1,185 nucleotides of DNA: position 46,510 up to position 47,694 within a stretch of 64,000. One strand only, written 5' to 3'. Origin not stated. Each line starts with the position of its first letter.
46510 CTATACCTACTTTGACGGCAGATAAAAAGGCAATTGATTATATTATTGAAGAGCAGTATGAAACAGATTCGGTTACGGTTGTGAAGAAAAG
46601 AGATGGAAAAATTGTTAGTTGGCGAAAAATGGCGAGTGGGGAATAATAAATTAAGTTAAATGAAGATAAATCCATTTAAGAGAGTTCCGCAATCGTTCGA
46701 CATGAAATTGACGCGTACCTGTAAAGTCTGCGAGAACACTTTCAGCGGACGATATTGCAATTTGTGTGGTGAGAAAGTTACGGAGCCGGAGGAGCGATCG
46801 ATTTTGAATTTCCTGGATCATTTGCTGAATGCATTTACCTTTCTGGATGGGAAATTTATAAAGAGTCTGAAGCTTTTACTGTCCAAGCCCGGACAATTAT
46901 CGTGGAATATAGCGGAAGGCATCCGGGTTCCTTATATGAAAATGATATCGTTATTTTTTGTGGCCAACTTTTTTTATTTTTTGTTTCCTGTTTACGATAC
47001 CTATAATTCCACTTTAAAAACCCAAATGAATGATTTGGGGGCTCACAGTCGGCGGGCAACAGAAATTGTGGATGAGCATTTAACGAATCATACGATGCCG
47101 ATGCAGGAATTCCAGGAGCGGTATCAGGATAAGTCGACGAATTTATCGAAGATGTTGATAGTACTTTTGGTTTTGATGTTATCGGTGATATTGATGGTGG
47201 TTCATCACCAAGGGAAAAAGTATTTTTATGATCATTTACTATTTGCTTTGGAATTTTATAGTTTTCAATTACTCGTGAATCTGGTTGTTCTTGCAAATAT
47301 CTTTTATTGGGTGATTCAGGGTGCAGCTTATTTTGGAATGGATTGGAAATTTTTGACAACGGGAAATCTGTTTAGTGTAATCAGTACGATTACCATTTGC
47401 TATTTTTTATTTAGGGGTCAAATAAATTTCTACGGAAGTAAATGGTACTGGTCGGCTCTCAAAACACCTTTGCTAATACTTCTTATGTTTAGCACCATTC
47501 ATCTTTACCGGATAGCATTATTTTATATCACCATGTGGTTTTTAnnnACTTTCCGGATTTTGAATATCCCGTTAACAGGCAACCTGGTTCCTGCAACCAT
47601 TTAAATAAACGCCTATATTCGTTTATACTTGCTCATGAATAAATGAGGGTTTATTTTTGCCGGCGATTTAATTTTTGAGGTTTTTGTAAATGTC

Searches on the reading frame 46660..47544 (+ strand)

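Call 95: search_protein_families(library=pfam, max_evalue=0.01, proteins=[window:46660-47544:+])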
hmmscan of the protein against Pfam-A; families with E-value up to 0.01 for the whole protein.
window:46660-47544:+ (295 aa): 1 family
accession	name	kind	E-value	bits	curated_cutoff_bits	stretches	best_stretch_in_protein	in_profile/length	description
PF12412.13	DUF3667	-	5.5e-07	29.4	27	1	63-107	1-45/45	Protein of unknown function (DUF3667)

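Call 96: search_protein_families(library=padloc, max_evalue=0.01, proteins=[window:46660-47544:+])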
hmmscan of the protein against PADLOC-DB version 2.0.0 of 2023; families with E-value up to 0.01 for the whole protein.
window:46660-47544:+ (295 aa): 0 families
